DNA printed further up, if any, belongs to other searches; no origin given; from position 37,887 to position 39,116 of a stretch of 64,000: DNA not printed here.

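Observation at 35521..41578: Glycan-modification cluster: DegT aminotransferase + WbqC + NeuD-like acetyltransferase + beta-propeller glycosidase-like + putative 2OG oxygenase + two GT2s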

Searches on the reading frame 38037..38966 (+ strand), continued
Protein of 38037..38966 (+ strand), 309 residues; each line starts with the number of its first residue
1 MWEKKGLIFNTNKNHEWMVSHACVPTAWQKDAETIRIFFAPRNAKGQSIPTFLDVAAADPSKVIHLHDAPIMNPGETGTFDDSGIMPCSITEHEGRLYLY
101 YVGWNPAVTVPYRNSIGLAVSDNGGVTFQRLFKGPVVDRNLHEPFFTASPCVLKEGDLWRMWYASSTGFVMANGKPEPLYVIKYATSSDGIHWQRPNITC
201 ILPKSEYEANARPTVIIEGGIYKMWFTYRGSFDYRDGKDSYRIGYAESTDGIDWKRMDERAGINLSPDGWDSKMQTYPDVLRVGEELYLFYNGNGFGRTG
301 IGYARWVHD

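Call 51: search_protein_families(library=pfam, proteins=[L005:1314-3734:+, L005:4627-5493:+, L005:5493-6758:+, L005:6762-7529:+, L005:11847-12737:+, L005:12742-13722:+, L005:13710-15656:+, L005:15623-16813:+, L005:16813-17508:+, L005:17510-19204:+], max_evalue=0.001)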
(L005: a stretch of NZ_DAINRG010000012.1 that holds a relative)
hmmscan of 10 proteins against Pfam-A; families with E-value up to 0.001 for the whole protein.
L005:1314-3734:+ (806 aa): 4 families
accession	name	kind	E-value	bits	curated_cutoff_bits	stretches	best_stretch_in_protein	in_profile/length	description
PF13614.12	AAA_31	-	2.3e-11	44.4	27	1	581-708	2-132/177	AAA domain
PF13807.11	GNVR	-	6.2e-09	36.1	27.7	1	442-509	9-76/82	G-rich domain on putative tyrosine kinase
PF01656.29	CbiA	-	1.3e-05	25.6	25.4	1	583-733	1-58/125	CobQ/CobB/MinD/ParA nucleotide binding domain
PF10609.15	ParA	-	0.0006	19.7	27.1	0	581-722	4-139/246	NUBPL iron-transfer P-loop NTPase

L005:4627-5493:+ (288 aa): 1 family
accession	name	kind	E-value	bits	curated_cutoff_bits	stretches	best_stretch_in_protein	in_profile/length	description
PF01061.29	ABC2_membrane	-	2e-22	80.2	26.9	1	35-249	3-211/211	ABC-2 type transporter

L005:5493-6758:+ (421 aa): 4 families
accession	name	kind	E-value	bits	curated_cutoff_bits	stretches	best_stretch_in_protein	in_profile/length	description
PF00005.33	ABC_tran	-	1.1e-22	81.5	25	1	65-196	1-135/137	ABC transporter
PF13304.12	AAA_21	-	0.00016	22.3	27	1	79-98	3-22/304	AAA domain, putative AbiEii toxin, Type IV TA system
PF13555.12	AAA_29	-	0.00068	19.8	27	0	70-102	17-49/61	P-loop containing region of AAA domain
PF13476.12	AAA_23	-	0.00086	20.4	27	0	67-99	14-43/201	AAA domain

L005:6762-7529:+ (255 aa): 1 family
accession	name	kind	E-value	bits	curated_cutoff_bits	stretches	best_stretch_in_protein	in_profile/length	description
PF05050.19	Methyltransf_21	-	1.2e-17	65.1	22.7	1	59-221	1-173/173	Methyltransferase FkbM domain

L005:11847-12737:+ (296 aa): 1 family
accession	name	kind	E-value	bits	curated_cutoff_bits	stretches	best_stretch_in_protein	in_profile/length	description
PF00535.33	Glycos_transf_2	-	3.8e-11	43.6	23.3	1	4-112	2-108/168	Glycosyl transferase family 2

L005:12742-13722:+ (326 aa): 1 family
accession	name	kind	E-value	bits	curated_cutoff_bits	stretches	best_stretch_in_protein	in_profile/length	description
PF00535.33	Glycos_transf_2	-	3.8e-08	33.9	23.3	1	35-143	6-114/168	Glycosyl transferase family 2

L005:13710-15656:+ (648 aa): 2 families
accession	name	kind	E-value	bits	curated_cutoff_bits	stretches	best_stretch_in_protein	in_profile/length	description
PF03102.20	NeuB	-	3.9e-69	233.2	22.1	1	339-570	2-237/241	NeuB family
PF00535.33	Glycos_transf_2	-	1.5e-10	41.7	23.3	1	8-133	2-129/168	Glycosyl transferase family 2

L005:15623-16813:+ (396 aa): 1 family
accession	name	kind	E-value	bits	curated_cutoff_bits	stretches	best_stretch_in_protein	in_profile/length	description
PF02350.25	Epimerase_2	-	3.6e-71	240.3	30.6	1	36-384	2-347/347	UDP-N-acetylglucosamine 2-epimerase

L005:16813-17508:+ (231 aa): 1 family
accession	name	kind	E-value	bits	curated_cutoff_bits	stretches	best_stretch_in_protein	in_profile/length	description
PF02348.25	CTP_transf_3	-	3.4e-24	86.3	22.6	1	5-225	2-205/217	Cytidylyltransferase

L005:17510-19204:+ (564 aa): 4 families
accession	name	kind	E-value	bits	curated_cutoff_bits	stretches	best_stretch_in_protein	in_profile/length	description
PF00733.27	Asn_synthase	-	3.5e-52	178.6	21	1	240-557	3-346/354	Asparagine synthase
PF13537.11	GATase_7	-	1.6e-46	157.8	25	1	45-162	1-121/123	Glutamine amidotransferase domain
PF13522.11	GATase_6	-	2.1e-45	154.3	27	1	33-158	5-130/130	Glutamine amidotransferase domain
PF12481.13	DUF3700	-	0.00038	20.4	27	1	62-169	71-182/228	Aluminium induced protein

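Call 80: search_protein_representatives(protein=window:38037-38966:+)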
Query: 309 residues. Proteins with E-value up to 0.001 (for the whole library): 6790; up to 1e-10: 3183; up to 1e-30: 865. The best 150 are listed.
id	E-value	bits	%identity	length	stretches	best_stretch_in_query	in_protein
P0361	1.7e-222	754.0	35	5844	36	58-304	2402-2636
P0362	6.9e-111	387.0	55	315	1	1-306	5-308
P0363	1.1e-98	346.9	64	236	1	74-304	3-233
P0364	1.4e-92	326.9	48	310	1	2-306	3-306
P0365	5.0e-92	325.0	51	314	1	2-304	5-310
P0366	7.8e-92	324.4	46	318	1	2-305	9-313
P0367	8.1e-92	324.4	48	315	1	2-304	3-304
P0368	8.2e-92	324.3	48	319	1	2-307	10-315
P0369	1.1e-87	310.8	46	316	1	2-308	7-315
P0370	6.3e-86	305.0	46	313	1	2-304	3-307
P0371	9.9e-86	304.3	45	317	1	2-305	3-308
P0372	1.4e-84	300.6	47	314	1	2-306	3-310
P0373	3.2e-84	299.4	48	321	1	1-304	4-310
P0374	7.3e-84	298.2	47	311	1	2-304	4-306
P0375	1.5e-83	297.2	50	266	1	1-264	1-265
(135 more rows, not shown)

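Call 83: search_protein_families(library=pfam, proteins=[L018:6466-8184:+, L018:8148-9998:+, L018:10912-11580:+, L018:11596-13221:+, L007:10990-11871:+, L007:13410-15215:+, L007:17251-18225:+, L007:18222-19385:+, L009:3364-3837:+, L009:1648-2664:+], max_evalue=0.001)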
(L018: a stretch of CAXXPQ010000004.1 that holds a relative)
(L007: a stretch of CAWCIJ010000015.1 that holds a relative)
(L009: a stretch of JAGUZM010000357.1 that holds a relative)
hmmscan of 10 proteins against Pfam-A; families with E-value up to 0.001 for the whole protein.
L018:6466-8184:+ (572 aa): 2 families
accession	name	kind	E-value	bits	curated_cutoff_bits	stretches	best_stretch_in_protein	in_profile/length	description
PF02310.24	B12-binding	-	1.6e-11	44.5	32.1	1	71-174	18-120/121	B12 binding domain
PF04055.27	Radical_SAM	-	3e-05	24.7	29.5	1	236-336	2-100/166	Radical SAM superfamily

L018:8148-9998:+ (616 aa): 1 family
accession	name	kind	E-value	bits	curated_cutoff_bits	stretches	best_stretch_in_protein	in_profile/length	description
PF21211.3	FkbH_N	-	1.1e-06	29.2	27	1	64-229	17-174/192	FkbH, N-terminal domain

L018:10912-11580:+ (222 aa): 1 family
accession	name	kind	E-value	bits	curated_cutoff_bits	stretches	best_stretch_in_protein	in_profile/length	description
PF01648.25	ACPS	-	9.7e-15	55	25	1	101-160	2-65/111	4'-phosphopantetheinyl transferase superfamily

L018:11596-13221:+ (541 aa): 13 families
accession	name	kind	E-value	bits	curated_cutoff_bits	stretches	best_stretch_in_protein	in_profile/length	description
PF13424.12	TPR_12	-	2.2e-10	41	30.1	2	17-66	26-76/77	Tetratricopeptide repeat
PF07719.23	TPR_2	-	2.4e-10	40.1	27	1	36-68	2-34/34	Tetratricopeptide repeat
PF00515.34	TPR_1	-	2.8e-09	36.8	27.8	1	36-68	2-34/34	Tetratricopeptide repeat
PF13181.12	TPR_8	-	6.1e-09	35.8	25.7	1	36-68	2-34/34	Tetratricopeptide repeat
PF14559.12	TPR_19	-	1e-08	35.8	25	1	45-84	1-40/68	Tetratricopeptide repeat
PF13432.12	TPR_16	-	2e-08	35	32.7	1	6-68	2-64/65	Tetratricopeptide repeat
PF13428.12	TPR_14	-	1.9e-06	28.4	23.5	0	8-42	8-42/44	Tetratricopeptide repeat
PF13414.12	TPR_11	-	4.4e-06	26.7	26.8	0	47-72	6-31/42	TPR repeat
PF23914.1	TPR_CcmH_CycH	-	4e-05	23.9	42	1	21-129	36-146/158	Cytochrome c-type biogenesis protein H TPR domain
PF04733.20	Coatomer_E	-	0.00015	21.8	21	0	13-87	179-253/290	Coatomer epsilon subunit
PF00534.26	Glycos_transf_1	-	0.00017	21.6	26.4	0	358-420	64-126/172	Glycosyl transferases group 1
PF13371.12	TPR_9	-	0.00024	21.5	35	1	15-71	9-65/73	Tetratricopeptide repeat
PF13431.12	TPR_17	-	0.00092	19.8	24.4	0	25-55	3-33/34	Tetratricopeptide repeat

L007:10990-11871:+ (293 aa): 3 families
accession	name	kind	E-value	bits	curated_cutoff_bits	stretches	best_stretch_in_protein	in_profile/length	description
PF00535.33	Glycos_transf_2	-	5.7e-18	65.9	23.3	1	70-202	1-122/168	Glycosyl transferase family 2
PF13641.12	Glyco_tranf_2_3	-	1.6e-07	32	27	1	69-204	3-131/230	Glycosyltransferase like family 2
PF13632.12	Glyco_trans_2_3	-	0.00088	19.6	27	0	161-212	1-51/198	Glycosyl transferase family group 2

L007:13410-15215:+ (601 aa): 3 families
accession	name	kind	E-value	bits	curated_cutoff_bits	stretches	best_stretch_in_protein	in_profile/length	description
PF02129.25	Peptidase_S15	-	1.5e-48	166.2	23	1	55-316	1-262/262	X-Pro dipeptidyl-peptidase (S15 family)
PF08530.16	PepX_C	-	4.1e-47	161.3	22.5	1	349-590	1-216/217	X-Pro dipeptidyl-peptidase C-terminal non-catalytic domain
PF12146.15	Hydrolase_4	-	2.3e-05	24.2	27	1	86-170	22-105/239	Serine aminopeptidase, S33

L007:17251-18225:+ (324 aa): 2 families
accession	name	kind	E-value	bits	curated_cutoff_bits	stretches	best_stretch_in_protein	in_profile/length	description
PF02826.25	2-Hacid_dh_C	-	6.1e-47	159.7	25.1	1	114-293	2-178/178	D-isomer specific 2-hydroxyacid dehydrogenase, NAD binding domain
PF00389.36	2-Hacid_dh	-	5.5e-18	65.4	24.6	1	28-317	24-126/134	D-isomer specific 2-hydroxyacid dehydrogenase, catalytic domain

L007:18222-19385:+ (387 aa): 1 family
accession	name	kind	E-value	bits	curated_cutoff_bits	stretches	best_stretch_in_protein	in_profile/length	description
PF02350.25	Epimerase_2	-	1e-69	235.5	30.6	1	28-374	3-346/347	UDP-N-acetylglucosamine 2-epimerase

L009:3364-3837:+ (157 aa): 3 families
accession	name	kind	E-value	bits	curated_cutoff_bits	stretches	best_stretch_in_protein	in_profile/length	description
PF13673.13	Acetyltransf_10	-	4.1e-12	46.6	23.6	1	32-137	7-109/128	Acetyltransferase (GNAT) domain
PF00583.31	Acetyltransf_1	-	5.6e-11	43.2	20.7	1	39-135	16-116/116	Acetyltransferase (GNAT) family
PF13508.13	Acetyltransf_7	-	1.1e-08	35.8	27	1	55-134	2-81/84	Acetyltransferase (GNAT) domain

L009:1648-2664:+ (338 aa): 1 family
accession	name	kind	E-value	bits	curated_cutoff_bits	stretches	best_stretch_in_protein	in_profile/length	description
PF13480.13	Acetyltransf_6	-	2.8e-05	24.7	22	1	155-281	5-139/143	Acetyltransferase (GNAT) domain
